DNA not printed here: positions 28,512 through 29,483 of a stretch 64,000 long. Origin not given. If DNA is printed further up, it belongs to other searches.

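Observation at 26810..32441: Six-gene operon coupling an orphan TRAP binding protein, two Fe-S/Cys-rich proteins and E1 alpha/beta with no E2 or E3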

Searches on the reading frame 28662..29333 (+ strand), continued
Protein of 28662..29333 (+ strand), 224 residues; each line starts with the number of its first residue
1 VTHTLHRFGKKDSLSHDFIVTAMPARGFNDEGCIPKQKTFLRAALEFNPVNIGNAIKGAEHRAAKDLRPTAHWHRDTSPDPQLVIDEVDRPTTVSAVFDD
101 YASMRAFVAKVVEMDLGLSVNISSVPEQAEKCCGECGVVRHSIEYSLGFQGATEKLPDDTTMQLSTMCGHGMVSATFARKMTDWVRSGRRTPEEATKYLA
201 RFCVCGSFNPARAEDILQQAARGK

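Call 48: search_protein_families(library=ncbifam, proteins=[L044:7927-9114:+, L053:13504-14535:+, L072:7854-9146:+, L012:10694-12070:+, L057:4976-7849:+, L049:3773-4825:-, L019:784-2148:+, L016:10675-11721:+], max_evalue=0.00001)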
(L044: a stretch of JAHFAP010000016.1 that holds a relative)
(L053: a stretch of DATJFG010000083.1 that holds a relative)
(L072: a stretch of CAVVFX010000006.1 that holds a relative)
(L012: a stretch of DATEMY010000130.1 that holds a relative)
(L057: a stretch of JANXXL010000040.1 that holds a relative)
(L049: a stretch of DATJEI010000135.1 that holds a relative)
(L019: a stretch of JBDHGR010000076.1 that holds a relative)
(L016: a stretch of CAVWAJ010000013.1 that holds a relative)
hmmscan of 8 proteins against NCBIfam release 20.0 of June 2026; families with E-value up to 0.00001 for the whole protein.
L044:7927-9114:+ (396 aa): 9 families
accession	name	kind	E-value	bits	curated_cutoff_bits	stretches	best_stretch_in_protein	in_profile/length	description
NF045640.1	AspGlyoxATaseBhcA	equivalog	1.6e-149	498.1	650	1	8-390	7-389/395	L-aspartate--glyoxylate aminotransferase BhcA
NF046070.1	PyrdoxPyrvTramin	equivalog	8.1e-59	199.3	600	1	11-349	11-347/369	pyridoxamine--pyruvate transaminase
TIGR03301.1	PhnW-AepZ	equivalog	8.6e-39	133.9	360.8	1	9-353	3-343/355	2-aminoethylphosphonate aminotransferase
NF010006.0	PRK13479.1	equivalog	2e-27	96.3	296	1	5-369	5-365/369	2-aminoethylphosphonate--pyruvate transaminase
TIGR02326.1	transamin_PhnW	equivalog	9e-24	84.2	400.8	1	7-358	5-353/363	2-aminoethylphosphonate--pyruvate transaminase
TIGR01366.1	serC_3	equivalog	3.8e-10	39.5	401.65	1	30-268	33-261/361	phosphoserine transaminase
TIGR01977.1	am_tr_V_EF2568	hypoth_equivalog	6.7e-08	31.9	377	1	40-214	46-216/376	cysteine desulfurase family protein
TIGR01364.1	serC_1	equivalog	1.5e-07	30.6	443.6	1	28-265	35-256/358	phosphoserine transaminase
NF003764.0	PRK05355.1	equivalog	2.5e-07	29.9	253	1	29-265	39-255/357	3-phosphoserine/phosphohydroxythreonine transaminase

L053:13504-14535:+ (344 aa): 5 families
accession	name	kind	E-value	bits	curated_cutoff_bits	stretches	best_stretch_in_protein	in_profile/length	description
TIGR01728.1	SsuA_fam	subfamily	9.7e-20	70.9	163.5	1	39-279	1-246/290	aliphatic sulfonate ABC transporter substrate-binding protein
NF008588.0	PRK11553.1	subfamily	2.6e-07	29.9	299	1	125-282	117-268/319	aliphatic sulfonate ABC transporter substrate-binding protein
NF008553.0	PRK11480.1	equivalog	2.7e-07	30.1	490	1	32-248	18-231/320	taurine ABC transporter substrate-binding protein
NF040735.1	SBP_SaoX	equivalog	3.6e-06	26.3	300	1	52-255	17-221/330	ABC transporter substrate-binding subunit SaoX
TIGR01729.1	taurine_ABC_bnd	equivalog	5e-06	26.1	304.25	1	73-248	33-209/300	taurine ABC transporter substrate-binding protein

L072:7854-9146:+ (431 aa): 34 families (the best 25 are shown)
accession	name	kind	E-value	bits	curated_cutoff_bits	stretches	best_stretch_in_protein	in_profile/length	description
TIGR00893.1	2A0114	subfamily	4.6e-71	239.9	395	1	32-420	3-395/399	D-galactonate transporter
TIGR00881.1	2A0104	subfamily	3.8e-53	180.9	407.75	1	29-403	1-376/379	phosphoglycerate transporter protein PgtP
TIGR00894.1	2A0114euk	subfamily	1.5e-47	162.3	626.45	1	51-416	69-442/465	Na(+)-dependent inorganic phosphate cotransporter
NF008586.0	PRK11551.1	equivalog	1.4e-26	93.5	410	1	22-306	14-285/406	3-(3-hydroxy-phenyl)propionate transporter MhpT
TIGR00895.1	2A0115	subfamily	4.9e-24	85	418.55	1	15-193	9-187/398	aromatic acid/H+ symport family MFS transporter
NF053517.1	HbztTptrPcaK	equivalog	1.9e-18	66.6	770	1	20-197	16-193/437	4-hydroxybenzoate transporter PcaK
TIGR00712.1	glpT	equivalog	5.5e-18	65.2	632.55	1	18-419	24-430/440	glycerol-3-phosphate transporter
TIGR00711.1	efflux_EmrB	subfamily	6e-16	58.2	230.2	1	31-204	10-182/485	DHA2 family efflux MFS transporter permease subunit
TIGR00886.1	2A0108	subfamily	6.7e-15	55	311.7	1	27-386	8-368/368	NarK family nitrate/nitrite MFS transporter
NF008433.0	PRK11273.1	equivalog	1.4e-14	54.1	748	1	15-419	21-430/452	glycerol-3-phosphate transporter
NF008661.1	PRK11663.1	subfamily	3.8e-14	52.6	564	1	11-419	18-426/439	MFS transporter family glucose-6-phosphate receptor UhpC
NF047787.1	PhglyTportPgtP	equivalog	2.3e-13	49.8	750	1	18-421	22-437/451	phosphoglycerate transporter PgtP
TIGR02332.1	HpaX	equivalog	1.3e-12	47.6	615.4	1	25-419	10-410/412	4-hydroxyphenylacetate permease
TIGR00880.1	2_A_01_02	superfamily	3.1e-12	46.8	131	1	67-195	7-135/141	multidrug resistance protein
NF000025.1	MFS_efflux_tcmA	exception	3.3e-11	42.6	999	1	23-193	25-195/538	tetracenomycin C efflux MFS transporter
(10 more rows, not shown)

L012:10694-12070:+ (459 aa): 22 families
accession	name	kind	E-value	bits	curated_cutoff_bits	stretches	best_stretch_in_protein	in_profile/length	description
NF051886.1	XaaProDiPepCaul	equivalog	1.2e-44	152.9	500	2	52-299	10-269/398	Xaa-Pro dipeptidase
TIGR01224.1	hutI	equivalog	1.5e-17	63.5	298.15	2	352-442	269-359/377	imidazolonepropionase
NF006056.0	PRK08204.1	subfamily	3.9e-12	45.7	391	1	393-438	338-383/449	hypothetical protein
NF005557.0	PRK07228.1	equivalog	4.1e-12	45.5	522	1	352-439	285-379/445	5'-deoxyadenosine deaminase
NF004701.0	PRK06038.1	equivalog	4.2e-12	45.5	609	1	42-109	6-69/432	N-ethylammeline chlorohydrolase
NF006549.0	PRK09045.1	equivalog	7.8e-12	44.5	540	0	357-438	294-382/444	TRZ/ATZ family hydrolase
TIGR02967.1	guan_deamin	equivalog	1.1e-11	44.3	375.4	1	354-437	277-363/401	guanine deaminase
NF006679.0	PRK09228.1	subfamily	1.6e-11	43.6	351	1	357-438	305-389/433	guanine deaminase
NF004995.0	PRK06380.1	subfamily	1.1e-10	41.1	567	0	41-110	2-67/418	metal-dependent hydrolase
NF006055.0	PRK08203.1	equivalog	1.2e-10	40.5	532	1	42-106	7-71/455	8-oxoguanine deaminase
NF011989.0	PRK15446.2-5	equivalog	3.3e-09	36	565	0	59-105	19-62/385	alpha-D-ribose 1-methylphosphonate 5-triphosphate diphosphatase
TIGR02318.1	phosphono_phnM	equivalog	5.5e-09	35.4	390.55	0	370-458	297-375/376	phosphonate metabolism protein PhnM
NF006681.0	PRK09229.1-2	equivalog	7.8e-09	34.8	362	0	359-437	308-389/451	formimidoylglutamate deiminase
NF006689.0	PRK09237.1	equivalog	2.9e-08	32.7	371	0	63-109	25-69/383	amidohydrolase/deacetylase family metallohydrolase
NF011990.0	PRK15446.2-6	subfamily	1.5e-07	30.5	233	0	400-458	329-382/390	alpha-D-ribose 1-methylphosphonate 5-triphosphate diphosphatase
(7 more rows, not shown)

L057:4976-7849:+ (958 aa): 11 families
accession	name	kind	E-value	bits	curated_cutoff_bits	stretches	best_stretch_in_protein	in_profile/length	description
NF049975.1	2HglutDHaseYdiJ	equivalog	2e-177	592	1350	2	18-597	22-615/1018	D-2-hydroxyglutarate dehydrogenase YdiJ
TIGR00387.1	glcD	equivalog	2.6e-67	227.5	567.9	2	241-520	144-413/413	glycolate oxidase subunit GlcD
NF008369.0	PRK11168.1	equivalog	5.2e-61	206.7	278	1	615-956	53-398/401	anaerobic glycerol-3-phosphate dehydrogenase subunit C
NF008408.0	PRK11230.1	equivalog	1.8e-41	142.2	897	2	9-183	15-192/499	glycolate oxidase subunit GlcD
TIGR03379.1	glycerol3P_GlpC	equivalog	2.3e-39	135.3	279.9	1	617-954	49-393/397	anaerobic glycerol-3-phosphate dehydrogenase subunit GlpC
NF045670.1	quin_L_LdhH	equivalog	9.4e-27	93.6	800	1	617-917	351-666/706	L-lactate dehydrogenase (quinone) large subunit LdhH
NF008434.0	PRK11274.1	equivalog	2.2e-16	59.8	333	1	574-948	33-398/409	glycolate oxidase subunit GlcF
NF008439.0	PRK11282.1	equivalog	8.8e-16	57.7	284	1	59-185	10-136/358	glycolate oxidase subunit GlcE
NF053785.1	DcplphribOxDprE1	equivalog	9.8e-13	48.1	500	1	51-185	18-150/449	decaprenylphosphoryl-beta-D-ribose oxidase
NF004898.0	PRK06259.1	equivalog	7.2e-10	38.1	385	1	609-940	175-465/488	fumarate reductase (CoM/CoB) subunit TfrB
TIGR01678.1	FAD_lactone_ox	subfamily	1.4e-07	30.9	396.8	1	38-186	5-150/438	sugar 1,4-lactone oxidase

L049:3773-4825:- (350 aa): 4 families
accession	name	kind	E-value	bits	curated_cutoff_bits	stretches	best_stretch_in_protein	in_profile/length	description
NF045642.2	HdxyAspAldBhcC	equivalog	5.1e-71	239.8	690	1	3-346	25-381/387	3-hydroxy-D-aspartate aldolase BhcC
TIGR00492.1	alr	equivalog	2.8e-08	33.1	168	1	12-162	7-160/369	alanine racemase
NF033131.1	vanT-G-Cterm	exception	5.2e-07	28.9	460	1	13-199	8-190/368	serine racemase VanT catalytic subunit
TIGR01048.1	lysA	equivalog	4.6e-06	25.4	297.9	0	3-129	21-149/417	diaminopimelate decarboxylase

L019:784-2148:+ (455 aa): 7 families
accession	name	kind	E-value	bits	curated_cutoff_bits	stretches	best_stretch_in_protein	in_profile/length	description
TIGR00791.1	gntP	subfamily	2.1e-75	254.4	292.75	1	16-448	4-434/439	gluconate:H+ symporter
NF011560.0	PRK14984.1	equivalog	1.9e-60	205.4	744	1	15-429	3-414/438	gluconate transporter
NF007332.0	PRK09821.1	equivalog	1.1e-58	199.2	524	1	14-451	7-452/454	GntP family transporter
NF007781.0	PRK10472.1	equivalog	3.9e-51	174.4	625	1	16-428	8-420/446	gluconate transporter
NF007395.0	PRK09921.1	equivalog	3.5e-50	171.4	618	1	15-447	8-439/445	D-serine transporter DsdX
NF007459.0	PRK10034.1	equivalog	1.9e-45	155.8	647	1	21-448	12-442/447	gluconate permease GntP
NF040536.2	export_ArsQ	equivalog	4e-10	39.1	480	1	32-421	21-369/400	arsinothricin export permease ArsQ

L016:10675-11721:+ (349 aa): 2 families
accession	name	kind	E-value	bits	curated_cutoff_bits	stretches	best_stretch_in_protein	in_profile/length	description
TIGR02716.1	C20_methyl_CrtF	equivalog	8e-21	74.4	276.1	1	31-328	6-299/306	bacteriochlorophyllide d C-20 methyltransferase BchU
NF053543.1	FlxJ_fam_MTase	equivalog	5e-16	58.6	560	1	37-305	35-305/352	FlxJ family methyltransferase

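Call 49: find_related_loci(query=A1, collection=metagenome_contigs, flank=8000)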
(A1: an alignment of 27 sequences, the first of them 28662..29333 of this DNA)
Query A1 (224 aa) in metagenome_contigs; peptide patterns used: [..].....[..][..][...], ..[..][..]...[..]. (x = any residue, [..] = any of these).
600 stretches matched a pattern (row limit reached: there are more); 532 encode a relative of the query (tblastn E <= 1e-3); the best 80 are kept; 80 distinct loci.
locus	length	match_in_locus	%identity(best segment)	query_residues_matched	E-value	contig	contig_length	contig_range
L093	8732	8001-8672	83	1-224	2e-130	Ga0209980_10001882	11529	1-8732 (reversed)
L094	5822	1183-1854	82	1-224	3e-130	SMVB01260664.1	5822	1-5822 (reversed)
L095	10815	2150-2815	55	1-222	2e-88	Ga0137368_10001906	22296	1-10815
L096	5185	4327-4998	55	1-224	4e-87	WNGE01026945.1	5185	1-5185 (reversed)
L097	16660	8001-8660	56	1-220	9e-87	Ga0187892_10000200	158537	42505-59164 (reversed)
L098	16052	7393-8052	55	1-220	2e-86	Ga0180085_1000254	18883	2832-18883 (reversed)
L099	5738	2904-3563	55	1-220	2e-86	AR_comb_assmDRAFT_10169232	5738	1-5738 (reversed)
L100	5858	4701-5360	57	1-220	7e-86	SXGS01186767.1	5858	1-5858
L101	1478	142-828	55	1-220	2e-91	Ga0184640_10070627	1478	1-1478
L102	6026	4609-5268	57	1-220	7e-86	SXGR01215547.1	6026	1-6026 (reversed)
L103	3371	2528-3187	56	1-220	5e-86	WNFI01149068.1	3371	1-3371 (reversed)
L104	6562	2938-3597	56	1-220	2e-85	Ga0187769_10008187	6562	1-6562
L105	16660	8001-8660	56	1-220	1e-85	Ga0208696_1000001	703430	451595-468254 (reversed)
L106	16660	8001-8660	55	1-220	5e-85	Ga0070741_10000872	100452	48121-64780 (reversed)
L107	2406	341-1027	55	1-220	4e-87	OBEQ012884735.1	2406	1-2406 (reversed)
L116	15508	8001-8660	54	1-220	3e-84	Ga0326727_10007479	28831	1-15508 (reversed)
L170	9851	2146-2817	54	1-224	4e-80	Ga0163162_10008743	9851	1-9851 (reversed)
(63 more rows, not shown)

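Call 67: search_protein_families(library=pfam, proteins=[L116:1367-1912:+, L116:1918-3237:+, L116:3250-4461:+, L094:3019-4269:+, L094:4367-5722:-, L049:10952-11434:+, L040:8352-9983:+, L040:10770-12659:+, L006:3550-4431:+, L004:12919-14997:+], max_evalue=0.0001)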
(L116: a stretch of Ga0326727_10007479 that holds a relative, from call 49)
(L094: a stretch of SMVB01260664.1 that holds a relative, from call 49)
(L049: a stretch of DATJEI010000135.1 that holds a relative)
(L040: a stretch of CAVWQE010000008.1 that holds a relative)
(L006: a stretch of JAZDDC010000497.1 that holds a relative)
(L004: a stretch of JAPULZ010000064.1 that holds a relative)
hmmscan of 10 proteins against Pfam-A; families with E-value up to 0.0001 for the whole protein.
L116:1367-1912:+ (182 aa): 9 families
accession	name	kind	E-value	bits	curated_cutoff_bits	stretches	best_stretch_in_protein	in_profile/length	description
PF13247.11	Fer4_11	-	1.4e-17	64.1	26.2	1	58-146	6-99/100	4Fe-4S dicluster domain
PF00037.32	Fer4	-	1.1e-12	47.7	21.1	1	89-110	2-23/24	4Fe-4S binding domain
PF12838.12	Fer4_7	-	1.1e-11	45.5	27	1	61-109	1-52/52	4Fe-4S dicluster domain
PF12837.12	Fer4_6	-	2.1e-11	43.6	25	0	88-110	2-24/24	4Fe-4S binding domain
PF13237.11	Fer4_10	-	2.4e-11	43.8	25.5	1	60-106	7-53/53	4Fe-4S dicluster domain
PF13187.11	Fer4_9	-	1.3e-10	41.5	27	2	12-79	1-52/52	4Fe-4S dicluster domain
PF12797.12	Fer4_2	-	2.3e-07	30.8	24.5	0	5-23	2-20/22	4Fe-4S binding domain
PF13484.11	Fer4_16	-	1.8e-06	29.1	30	0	61-82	1-20/66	4Fe-4S double cluster binding domain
PF12800.12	Fer4_4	-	3.9e-05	24.1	24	0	93-108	2-17/17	4Fe-4S binding domain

L116:1918-3237:+ (440 aa): 1 family
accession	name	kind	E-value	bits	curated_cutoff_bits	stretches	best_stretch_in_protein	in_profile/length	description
PF03063.25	Prismane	-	4e-26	92.2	27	1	150-399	194-476/513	Prismane/CO dehydrogenase family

L116:3250-4461:+ (404 aa): 12 families
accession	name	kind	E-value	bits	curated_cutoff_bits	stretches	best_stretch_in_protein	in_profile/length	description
PF07992.20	Pyr_redox_2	-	2.8e-61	207.9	26.1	1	2-297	3-291/291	Pyridine nucleotide-disulphide oxidoreductase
PF00070.33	Pyr_redox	-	3.4e-21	76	22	1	143-219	2-78/82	Pyridine nucleotide-disulphide oxidoreductase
PF01266.30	DAO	-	3.1e-13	50.4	27.9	1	143-171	2-30/353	FAD dependent oxidoreductase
PF03486.20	HI0933_like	-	4.1e-09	36.7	50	0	185-241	112-169/244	HI0933-like protein Rossmann domain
PF13738.12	Pyr_redox_3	-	3.1e-08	33.7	30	1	76-271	103-305/305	Pyridine nucleotide-disulphide oxidoreductase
PF00890.30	FAD_binding_2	-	5.7e-08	32.8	20.4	0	143-174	2-33/414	FAD binding domain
PF13450.12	NAD_binding_8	-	1.1e-07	32.4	21.9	1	145-175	1-31/68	NAD(P)-binding Rossmann-like domain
PF18267.7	Rubredoxin_C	-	2.4e-06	27.8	25.9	1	319-376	4-63/70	Rubredoxin NAD+ reductase C-terminal domain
PF05834.18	Lycopene_cycl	-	2.8e-06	27.1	23.4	0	144-175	3-36/380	Lycopene cyclase protein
PF01494.25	FAD_binding_3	-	8.7e-06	25.6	22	0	142-174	3-35/349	FAD binding domain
PF02737.24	3HCDH_N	-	6e-05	23.5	22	0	144-185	3-44/180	3-hydroxyacyl-CoA dehydrogenase, NAD binding domain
PF01134.28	GIDA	-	9e-05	22.1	22.1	0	144-178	3-29/391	Glucose inhibited division protein A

L094:3019-4269:+ (417 aa): 0 families

L094:4367-5722:- (451 aa): 0 families

L049:10952-11434:+ (161 aa): 1 family
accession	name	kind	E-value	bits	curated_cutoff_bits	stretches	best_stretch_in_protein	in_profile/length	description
PF12867.12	DinB_2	-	5.1e-07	30.6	24.8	1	25-149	8-127/128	DinB superfamily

L040:8352-9983:+ (544 aa): 3 families
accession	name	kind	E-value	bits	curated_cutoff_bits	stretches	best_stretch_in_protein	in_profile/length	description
PF07995.17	GSDH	-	2.5e-18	66.9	25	1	211-467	2-276/332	Glucose / Sorbosone dehydrogenase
PF13442.11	Cytochrome_CBB3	-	6.9e-13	49.2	27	1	45-118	2-68/68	Cytochrome C oxidase, cbb3-type, subunit III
PF00034.26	Cytochrom_C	-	2.4e-10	42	21.3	1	46-121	1-89/90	Cytochrome c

L040:10770-12659:+ (630 aa): 3 families
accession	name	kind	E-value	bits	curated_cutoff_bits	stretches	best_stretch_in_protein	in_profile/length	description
PF01011.28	PQQ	-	1.3e-195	652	26.7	1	26-606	1-595/595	Glucose/ethanol/alcohol dehydrogenase, beta-propeller domain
PF13360.13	PQQ_2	-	2e-22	80.4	27.6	1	512-617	3-89/233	Outer membrane protein assembly factor BamB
PF13570.13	Beta-prop_ACSF4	-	2.3e-06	27.7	133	0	512-617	71-159/329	Beta-alanine-activating enzyme, beta-propeller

L006:3550-4431:+ (294 aa): 2 families
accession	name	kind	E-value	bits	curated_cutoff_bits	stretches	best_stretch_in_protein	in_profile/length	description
PF13672.11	PP2C_2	-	1.2e-11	45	24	1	71-259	25-191/209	Protein phosphatase 2C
PF00481.26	PP2C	-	1.5e-09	38.3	20.3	1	83-190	42-144/255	Protein phosphatase 2C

L004:12919-14997:+ (693 aa): 6 families
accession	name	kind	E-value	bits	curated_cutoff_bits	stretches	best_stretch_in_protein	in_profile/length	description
PF00326.27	Peptidase_S9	-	5.3e-52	176.8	22.6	1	483-688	3-209/213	Prolyl oligopeptidase family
PF07676.18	PD40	-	6.3e-29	99.7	20.9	2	90-126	1-38/38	WD40-like Beta Propeller Repeat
PF00930.27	DPPIV_N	-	2.1e-17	63.4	22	1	204-291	257-341/354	Dipeptidyl peptidase IV (DPP IV) N-terminal region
PF05448.18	AXE1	-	1.9e-07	30.6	21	1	439-584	60-216/321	Acetyl xylan esterase (AXE1)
PF12146.15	Hydrolase_4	-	3.9e-06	26.8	27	0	476-580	13-113/239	Serine aminopeptidase, S33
PF20434.5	BD-FAE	-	5.4e-06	26.5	26.8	1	462-648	10-215/215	BD-FAE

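Call 68: search_protein_representatives(alignment_id=A1)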
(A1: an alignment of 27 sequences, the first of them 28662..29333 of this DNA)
Query: 27 sequences, 224 profile positions. Proteins with E-value up to 0.001 (for the whole library): 858; up to 1e-10: 553; up to 1e-30: 204. The best 150 are listed.
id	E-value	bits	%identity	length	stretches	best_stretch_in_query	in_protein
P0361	1.0e-105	368.8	-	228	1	1-222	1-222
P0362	1.9e-77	276.4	-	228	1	1-221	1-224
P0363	2.9e-73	262.7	-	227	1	1-221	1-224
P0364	4.5e-71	255.5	-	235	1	1-208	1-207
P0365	1.0e-60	221.7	-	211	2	89-223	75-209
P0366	2.5e-59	217.2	-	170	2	152-222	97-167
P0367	5.0e-59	216.1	-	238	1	1-222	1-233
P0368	1.1e-57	211.8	-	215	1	1-219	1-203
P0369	5.0e-57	209.6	-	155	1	1-154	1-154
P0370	3.0e-56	207.0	-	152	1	71-220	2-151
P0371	2.7e-55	203.9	-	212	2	90-219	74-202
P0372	2.9e-55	203.8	-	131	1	97-222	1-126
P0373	3.4e-55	203.6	-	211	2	91-219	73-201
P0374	1.5e-54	201.5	-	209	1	1-219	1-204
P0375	2.6e-54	200.7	-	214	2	80-221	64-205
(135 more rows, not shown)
